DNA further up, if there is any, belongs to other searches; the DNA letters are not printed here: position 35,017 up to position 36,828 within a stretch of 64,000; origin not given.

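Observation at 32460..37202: Coupled operon: B12-binding radical SAM enzyme, NPPF methyltransferase, Wzx-like flippase and lipoprotein, led by a small membrane protein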

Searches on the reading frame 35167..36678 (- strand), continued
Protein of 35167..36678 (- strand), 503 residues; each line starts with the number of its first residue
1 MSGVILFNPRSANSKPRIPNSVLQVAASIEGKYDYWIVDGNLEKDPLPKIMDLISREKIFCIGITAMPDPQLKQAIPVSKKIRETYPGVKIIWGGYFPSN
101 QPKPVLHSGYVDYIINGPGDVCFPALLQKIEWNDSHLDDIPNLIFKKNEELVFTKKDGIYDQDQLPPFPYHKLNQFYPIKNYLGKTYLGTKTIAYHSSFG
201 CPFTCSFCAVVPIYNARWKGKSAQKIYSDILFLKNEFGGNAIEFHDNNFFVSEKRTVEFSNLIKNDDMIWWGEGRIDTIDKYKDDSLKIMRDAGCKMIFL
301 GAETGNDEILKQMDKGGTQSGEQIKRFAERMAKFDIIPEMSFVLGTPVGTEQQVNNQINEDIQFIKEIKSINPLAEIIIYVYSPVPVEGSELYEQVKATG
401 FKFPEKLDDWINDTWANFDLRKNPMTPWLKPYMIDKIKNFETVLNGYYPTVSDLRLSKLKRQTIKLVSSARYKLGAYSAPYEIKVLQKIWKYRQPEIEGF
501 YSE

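Call 49: search_protein_families(library=pfam, proteins=[L053:6003-6947:-, L047:1828-3306:+, L016:1782-4229:+, L016:13732-14457:+, L004:4838-5779:+, L063:3319-4428:+, L071:4928-5902:-, L069:9460-10809:+, L069:4679-5920:+, L069:3494-4669:+], max_evalue=0.001)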
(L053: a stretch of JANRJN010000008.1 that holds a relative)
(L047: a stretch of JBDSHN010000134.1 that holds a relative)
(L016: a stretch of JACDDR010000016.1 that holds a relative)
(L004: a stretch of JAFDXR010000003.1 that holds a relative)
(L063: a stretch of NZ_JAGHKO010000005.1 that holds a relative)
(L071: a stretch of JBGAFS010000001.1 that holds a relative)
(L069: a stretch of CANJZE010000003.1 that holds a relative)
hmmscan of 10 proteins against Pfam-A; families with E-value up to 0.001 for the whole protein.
L053:6003-6947:- (314 aa): 1 family
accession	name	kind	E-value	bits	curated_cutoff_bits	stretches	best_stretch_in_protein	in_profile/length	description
PF02706.20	Wzz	-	1e-05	26.2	25.5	1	16-100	4-89/91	Chain length determinant protein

L047:1828-3306:+ (492 aa): 1 family
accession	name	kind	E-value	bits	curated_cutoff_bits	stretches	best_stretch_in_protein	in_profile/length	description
PF04932.20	Wzy_C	-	4.2e-23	82.2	31.7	1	247-409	2-149/149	O-Antigen ligase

L016:1782-4229:+ (815 aa): 3 families
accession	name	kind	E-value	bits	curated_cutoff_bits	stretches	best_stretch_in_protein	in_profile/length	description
PF01433.26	Peptidase_M1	-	2.7e-26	93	27.7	1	281-477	7-218/218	Peptidase family M1 domain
PF18962.6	Por_Secre_tail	-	2.6e-10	40.9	27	1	741-813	1-74/75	Secretion system C-terminal sorting domain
PF17900.6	Peptidase_M1_N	-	4e-08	34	25.8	1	58-237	4-186/186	Peptidase M1 N-terminal domain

L016:13732-14457:+ (241 aa): 1 family
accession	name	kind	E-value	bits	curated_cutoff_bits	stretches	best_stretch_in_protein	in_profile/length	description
PF13568.12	OMP_b-brl_2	-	9.3e-12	45.8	27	1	65-216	28-168/175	Outer membrane protein beta-barrel domain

L004:4838-5779:+ (313 aa): 1 family
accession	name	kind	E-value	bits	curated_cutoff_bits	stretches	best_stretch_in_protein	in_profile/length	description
PF05050.19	Methyltransf_21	-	2.8e-23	83.4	22.7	1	20-199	1-172/173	Methyltransferase FkbM domain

L063:3319-4428:+ (369 aa): 1 family
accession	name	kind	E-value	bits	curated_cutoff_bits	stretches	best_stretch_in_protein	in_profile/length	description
PF01075.23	Glyco_transf_9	-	1.1e-12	48.3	22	1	157-326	86-243/247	Glycosyltransferase family 9 (heptosyltransferase)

L071:4928-5902:- (324 aa): 10 families
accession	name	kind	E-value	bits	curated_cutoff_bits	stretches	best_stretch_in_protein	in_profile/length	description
PF01370.27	Epimerase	-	9e-48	163.2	20.9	1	4-242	1-240/240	NAD dependent epimerase/dehydratase family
PF16363.11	GDP_Man_Dehyd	-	1.3e-31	110.7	27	1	5-303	1-331/332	GDP-mannose 4,6 dehydratase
PF01073.25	3Beta_HSD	-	3.9e-22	79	22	1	5-180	1-185/280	3-beta hydroxysteroid dehydrogenase/isomerase family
PF04321.23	RmlD_sub_bind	-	3.4e-18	66.2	27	1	3-292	2-270/287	RmlD substrate binding domain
PF02719.21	Polysacc_synt_2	-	1.9e-14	54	20.2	1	4-120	1-128/293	Polysaccharide biosynthesis protein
PF05368.20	NmrA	-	3.5e-13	50.2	27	1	2-135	3-124/298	NmrA-like family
PF13460.12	NAD_binding_10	-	5.8e-11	43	27.2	1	8-156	1-130/184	NAD(P)H-binding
PF07993.18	NAD_binding_4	-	1.2e-08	34.9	20.1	1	60-178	79-209/258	Male sterility protein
PF00106.31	adh_short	-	3.6e-06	27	26.6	1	3-71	2-72/195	short chain dehydrogenase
PF03435.24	Sacchrp_dh_NADP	-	0.00056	20.7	25.1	1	9-85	5-84/129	Saccharopine dehydrogenase NADP binding domain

L069:9460-10809:+ (449 aa): 3 families
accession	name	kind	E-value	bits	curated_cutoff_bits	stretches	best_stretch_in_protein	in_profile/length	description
PF17293.8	Arm-DNA-bind_5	-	1.2e-13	51.8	22.6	1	13-98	2-86/87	Arm DNA-binding domain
PF00589.27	Phage_integrase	-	2.5e-10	40.8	27.1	1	268-406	32-167/172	Phage integrase family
PF13102.12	Phage_int_SAM_5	-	2.6e-10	41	22.3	1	119-217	1-92/98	Phage integrase SAM-like domain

L069:4679-5920:+ (413 aa): 1 family
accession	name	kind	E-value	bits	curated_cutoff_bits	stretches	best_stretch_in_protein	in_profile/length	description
PF02493.26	MORN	-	3.3e-05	23.9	22.5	0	337-359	1-23/23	MORN repeat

L069:3494-4669:+ (391 aa): 1 family
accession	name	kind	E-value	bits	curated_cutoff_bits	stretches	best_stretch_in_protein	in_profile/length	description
PF13240.11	Zn_Ribbon_1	-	2.8e-05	24.2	25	1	4-23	1-20/23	zinc-ribbon domain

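Call 58: search_protein_families(library=pfam, proteins=[L016:5775-6947:+, L048:2411-3613:+, L079:6001-7011:+], max_evalue=10)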
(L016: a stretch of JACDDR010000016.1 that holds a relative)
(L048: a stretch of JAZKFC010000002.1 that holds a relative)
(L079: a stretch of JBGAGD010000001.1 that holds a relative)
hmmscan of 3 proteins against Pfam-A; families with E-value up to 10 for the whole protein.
L016:5775-6947:+ (391 aa): 0 families

L048:2411-3613:+ (401 aa): 0 families

L079:6001-7011:+ (337 aa): 0 families

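Call 71: find_encoding_contigs(protein=P0129, flank=8000, max_places=3)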
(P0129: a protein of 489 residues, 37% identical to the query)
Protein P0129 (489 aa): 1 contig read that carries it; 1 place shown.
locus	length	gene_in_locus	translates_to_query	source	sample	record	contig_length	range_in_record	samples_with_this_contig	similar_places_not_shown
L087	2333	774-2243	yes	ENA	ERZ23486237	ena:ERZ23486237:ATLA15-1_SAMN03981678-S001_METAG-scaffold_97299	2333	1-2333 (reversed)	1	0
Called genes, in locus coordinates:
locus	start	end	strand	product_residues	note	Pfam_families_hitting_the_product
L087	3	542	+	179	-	?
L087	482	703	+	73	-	-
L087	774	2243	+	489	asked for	PF02310:B12-binding, PF04055:Radical_SAM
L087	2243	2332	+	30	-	?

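Call 72: find_encoding_contigs(protein=P0132, flank=8000, max_places=3)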
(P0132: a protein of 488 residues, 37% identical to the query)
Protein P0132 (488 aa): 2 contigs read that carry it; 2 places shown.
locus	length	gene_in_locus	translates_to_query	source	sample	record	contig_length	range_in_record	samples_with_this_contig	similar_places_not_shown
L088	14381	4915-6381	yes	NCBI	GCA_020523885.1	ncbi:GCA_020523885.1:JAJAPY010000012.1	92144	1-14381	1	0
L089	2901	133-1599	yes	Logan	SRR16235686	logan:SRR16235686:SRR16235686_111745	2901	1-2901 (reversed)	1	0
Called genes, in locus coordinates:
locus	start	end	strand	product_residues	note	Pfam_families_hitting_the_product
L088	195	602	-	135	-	-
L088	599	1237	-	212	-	PF01909:NTP_transf_2 (weak), PF18765:Polbeta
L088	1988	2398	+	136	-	PF07813:LTXXQ (faint)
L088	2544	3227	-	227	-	PF00210:Ferritin (weak), PF02915:Rubrerythrin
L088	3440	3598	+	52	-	-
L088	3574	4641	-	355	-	PF00534:Glycos_transf_1, PF13692:Glyco_trans_1_4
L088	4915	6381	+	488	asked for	PF02310:B12-binding (weak), PF04055:Radical_SAM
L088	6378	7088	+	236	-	PF05175:MTS, PF03602:Cons_hypoth95 (weak), PF06325:PrmA, PF13847:Methyltransf_31 (weak), PF01170:UPF0020 (weak), PF08241:Methyltransf_11 (weak), PF09445:Methyltransf_15 (weak), PF13649:Methyltransf_25 (weak)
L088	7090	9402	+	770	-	PF02310:B12-binding, PF04055:Radical_SAM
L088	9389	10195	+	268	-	PF05724:TPMT (weak), PF01209:Ubie_methyltran (weak), PF13489:Methyltransf_23, PF02353:CMAS (weak), PF08241:Methyltransf_11, PF08242:Methyltransf_12, PF13649:Methyltransf_25, PF13847:Methyltransf_31, +1 more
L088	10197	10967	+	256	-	PF19089:DUF5777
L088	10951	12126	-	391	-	PF07690:MFS_1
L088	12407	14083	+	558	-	-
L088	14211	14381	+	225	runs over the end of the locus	PF20334:DUF6629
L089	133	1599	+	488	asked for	PF02310:B12-binding (weak), PF04055:Radical_SAM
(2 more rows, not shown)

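Call 73: find_encoding_contigs(protein=P0127, flank=8000, max_places=3)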
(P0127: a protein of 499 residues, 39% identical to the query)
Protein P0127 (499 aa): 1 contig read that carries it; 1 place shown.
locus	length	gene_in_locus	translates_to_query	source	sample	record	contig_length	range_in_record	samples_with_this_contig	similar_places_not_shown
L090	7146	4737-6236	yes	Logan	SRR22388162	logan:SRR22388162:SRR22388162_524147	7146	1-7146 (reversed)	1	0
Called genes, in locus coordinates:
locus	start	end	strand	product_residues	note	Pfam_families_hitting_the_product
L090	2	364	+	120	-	?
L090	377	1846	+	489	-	PF02310:B12-binding, PF04055:Radical_SAM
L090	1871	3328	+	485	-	PF02310:B12-binding, PF04055:Radical_SAM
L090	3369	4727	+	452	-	PF02310:B12-binding, PF04055:Radical_SAM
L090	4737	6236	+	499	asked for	PF02310:B12-binding, PF04055:Radical_SAM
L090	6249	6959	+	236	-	PF05175:MTS, PF02005:TRM (weak), PF06325:PrmA, PF02475:TRM5-TYW2_MTfase, PF13847:Methyltransf_31, PF08241:Methyltransf_11, PF09445:Methyltransf_15, PF13649:Methyltransf_25, +3 more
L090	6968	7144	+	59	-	?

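Call 80: search_solved_structures(query=A4, max_evalue=1)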
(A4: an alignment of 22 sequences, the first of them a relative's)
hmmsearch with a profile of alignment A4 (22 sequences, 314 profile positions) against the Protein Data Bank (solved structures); distinct sequences matched with E-value up to 1: 1.
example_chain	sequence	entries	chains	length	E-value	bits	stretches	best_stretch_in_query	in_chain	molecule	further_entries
3thf_A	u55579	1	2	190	0.38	13.6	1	111-141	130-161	Protein Shroom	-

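Call 81: search_protein_families(library=pfam, alignment_id=A4, max_evalue=1)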
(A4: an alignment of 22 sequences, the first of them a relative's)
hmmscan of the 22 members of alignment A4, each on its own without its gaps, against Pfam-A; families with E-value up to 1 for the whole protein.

A. member 1, L004:9259-10152:+ (298 aa): 4 families
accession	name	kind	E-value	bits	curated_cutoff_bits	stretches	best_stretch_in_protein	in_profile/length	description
PF08457.15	Sfi1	-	0.0055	15.7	22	1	213-277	113-177/570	Sfi1 spindle body protein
PF09106.17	SelB-wing_2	-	0.046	14.2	22.3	1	16-53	18-55/57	Elongation factor SelB, winged helix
PF01909.29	NTP_transf_2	-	0.22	12.4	21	1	88-123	8-46/93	Nucleotidyltransferase domain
PF01527.26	HTH_Tnp_1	-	0.53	11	24.1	0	262-290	26-52/75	Transposase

B. families by the number of members that match (of 22 scanned): 18 families
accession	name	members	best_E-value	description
PF01909.29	NTP_transf_2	21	3.6e-05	Nucleotidyltransferase domain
PF18765.7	Polbeta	15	0.00038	Polymerase beta, Nucleotidyltransferase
PF22600.2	MTPAP-like_central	5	0.0078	Poly(A) RNA polymerase, mitochondrial-like, central palm domain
PF25054.1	PHD_pln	2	0.11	PHD-type zinc finger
PF11387.14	DUF2795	1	0.00067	Protein of unknown function (DUF2795)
PF08457.15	Sfi1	1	0.0055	Sfi1 spindle body protein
PF25606.1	SH3b_P2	1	0.014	SH3b_P2 domain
PF17540.7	DUF5457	1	0.02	Family of unknown function (DUF5457)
PF16745.11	RsgA_N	1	0.028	RsgA N-terminal domain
PF02461.21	AMO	1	0.031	Ammonia monooxygenase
PF09106.17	SelB-wing_2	1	0.046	Elongation factor SelB, winged helix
PF20298.3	E2-ntca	1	0.11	Prokaryotic E2 domain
PF00604.22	Flu_PB2_5th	1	0.16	Influenza RNA polymerase PB2 CAP binding domain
PF09442.15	DUF2018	1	0.16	Domain of unknown function (DUF2018)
PF22224.1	AbpA-like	1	0.2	Amylase-binding protein AbpA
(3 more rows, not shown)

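Call 84: search_protein_families(library=pfam, proteins=[P0144, P0149, P0204, P0187, P0208, P0151, P0123, P0150, P0171], max_evalue=0.0001)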
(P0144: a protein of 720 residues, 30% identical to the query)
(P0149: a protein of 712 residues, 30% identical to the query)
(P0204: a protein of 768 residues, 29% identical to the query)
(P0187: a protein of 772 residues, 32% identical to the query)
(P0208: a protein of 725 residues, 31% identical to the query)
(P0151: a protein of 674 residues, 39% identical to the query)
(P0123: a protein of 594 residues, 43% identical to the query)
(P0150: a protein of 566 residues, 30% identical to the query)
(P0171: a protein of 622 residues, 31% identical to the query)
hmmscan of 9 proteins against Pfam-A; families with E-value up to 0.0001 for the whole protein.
P0144 (720 aa): 6 families
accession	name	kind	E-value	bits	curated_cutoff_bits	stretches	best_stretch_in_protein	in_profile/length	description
PF08241.18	Methyltransf_11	-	2.9e-13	50.7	21.2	1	541-629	1-95/95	Methyltransferase domain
PF04055.27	Radical_SAM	-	9.9e-11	42.5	29.5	1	199-359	5-166/166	Radical SAM superfamily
PF13649.12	Methyltransf_25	-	1.6e-10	41.9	27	1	541-624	2-96/97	Methyltransferase domain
PF02310.24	B12-binding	-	3.6e-10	40.2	32.1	1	63-132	51-121/121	B12 binding domain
PF13847.12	Methyltransf_31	-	3.7e-08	33.6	27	1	538-633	5-113/145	Methyltransferase domain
PF13489.12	Methyltransf_23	-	8.9e-05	22.7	27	0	529-676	13-161/164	Methyltransferase domain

P0149 (712 aa): 7 families
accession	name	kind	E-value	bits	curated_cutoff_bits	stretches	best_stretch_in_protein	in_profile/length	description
PF08241.18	Methyltransf_11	-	1.6e-16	61.1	21.2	1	549-638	1-95/95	Methyltransferase domain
PF13649.12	Methyltransf_25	-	7.1e-16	59.1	27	1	548-634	1-97/97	Methyltransferase domain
PF04055.27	Radical_SAM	-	4.1e-14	53.5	29.5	1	199-363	2-165/166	Radical SAM superfamily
PF13847.12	Methyltransf_31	-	3.1e-10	40.3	27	1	544-641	3-112/145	Methyltransferase domain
PF02310.24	B12-binding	-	6.5e-10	39.3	32.1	1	26-132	14-120/121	B12 binding domain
PF13489.12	Methyltransf_23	-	1.7e-09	38.1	27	1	533-681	10-162/164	Methyltransferase domain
PF01209.24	Ubie_methyltran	-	2e-06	27.8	20.1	1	534-637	37-150/233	ubiE/COQ5 methyltransferase family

P0204 (768 aa): 2 families
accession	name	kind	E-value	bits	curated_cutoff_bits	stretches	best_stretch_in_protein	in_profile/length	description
PF04055.27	Radical_SAM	-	9.1e-17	62.2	29.5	1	200-364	3-166/166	Radical SAM superfamily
PF02310.24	B12-binding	-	4e-14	52.9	32.1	1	17-131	8-120/121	B12 binding domain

P0187 (772 aa): 4 families
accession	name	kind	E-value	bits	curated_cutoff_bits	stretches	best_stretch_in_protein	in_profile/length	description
PF04055.27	Radical_SAM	-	1.5e-16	61.5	29.5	1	467-627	2-158/166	Radical SAM superfamily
PF02310.24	B12-binding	-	2.7e-16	59.9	32.1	1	290-401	10-120/121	B12 binding domain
PF00534.26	Glycos_transf_1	-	5.7e-10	39.4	26.4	1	175-259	2-92/172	Glycosyl transferases group 1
PF08241.18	Methyltransf_11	-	5.2e-08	33.9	21.2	1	62-108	48-94/95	Methyltransferase domain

P0208 (725 aa): 3 families
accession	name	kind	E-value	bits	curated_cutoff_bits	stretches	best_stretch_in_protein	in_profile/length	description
PF02397.22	Bac_transf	-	2.7e-57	193.6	27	1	521-719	1-178/179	Bacterial sugar transferase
PF04055.27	Radical_SAM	-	7e-25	88.5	29.5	1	198-357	2-166/166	Radical SAM superfamily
PF02310.24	B12-binding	-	2e-15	57.1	32.1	1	22-130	13-121/121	B12 binding domain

P0151 (674 aa): 3 families
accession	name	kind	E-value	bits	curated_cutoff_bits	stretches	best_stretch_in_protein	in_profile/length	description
PF00496.27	SBP_bac_5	-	6.5e-15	55.5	32.4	1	397-584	105-271/368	Bacterial extracellular solute-binding proteins, family 5 Middle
PF02310.24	B12-binding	-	6.1e-11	42.6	32.1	1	33-142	14-120/121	B12 binding domain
PF04055.27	Radical_SAM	-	2.4e-06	28.3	29.5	1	211-341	4-133/166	Radical SAM superfamily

P0123 (594 aa): 2 families
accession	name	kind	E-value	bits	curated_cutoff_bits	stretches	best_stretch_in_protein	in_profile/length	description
PF02310.24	B12-binding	-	5.4e-12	46.1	32.1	1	17-125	13-120/121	B12 binding domain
PF04055.27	Radical_SAM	-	8.6e-11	42.7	29.5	1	194-357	4-166/166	Radical SAM superfamily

P0150 (566 aa): 2 families
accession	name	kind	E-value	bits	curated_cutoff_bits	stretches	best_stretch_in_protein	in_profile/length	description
PF04055.27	Radical_SAM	-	1.9e-17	64.4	29.5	1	198-361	3-165/166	Radical SAM superfamily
PF02310.24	B12-binding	-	4.1e-17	62.6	32.1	1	22-130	14-121/121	B12 binding domain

P0171 (622 aa): 2 families
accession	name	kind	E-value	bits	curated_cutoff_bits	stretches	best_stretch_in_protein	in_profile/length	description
PF04055.27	Radical_SAM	-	1.5e-22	80.9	29.5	1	212-376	2-165/166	Radical SAM superfamily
PF02310.24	B12-binding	-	6.8e-14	52.2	32.1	1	36-140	16-120/121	B12 binding domain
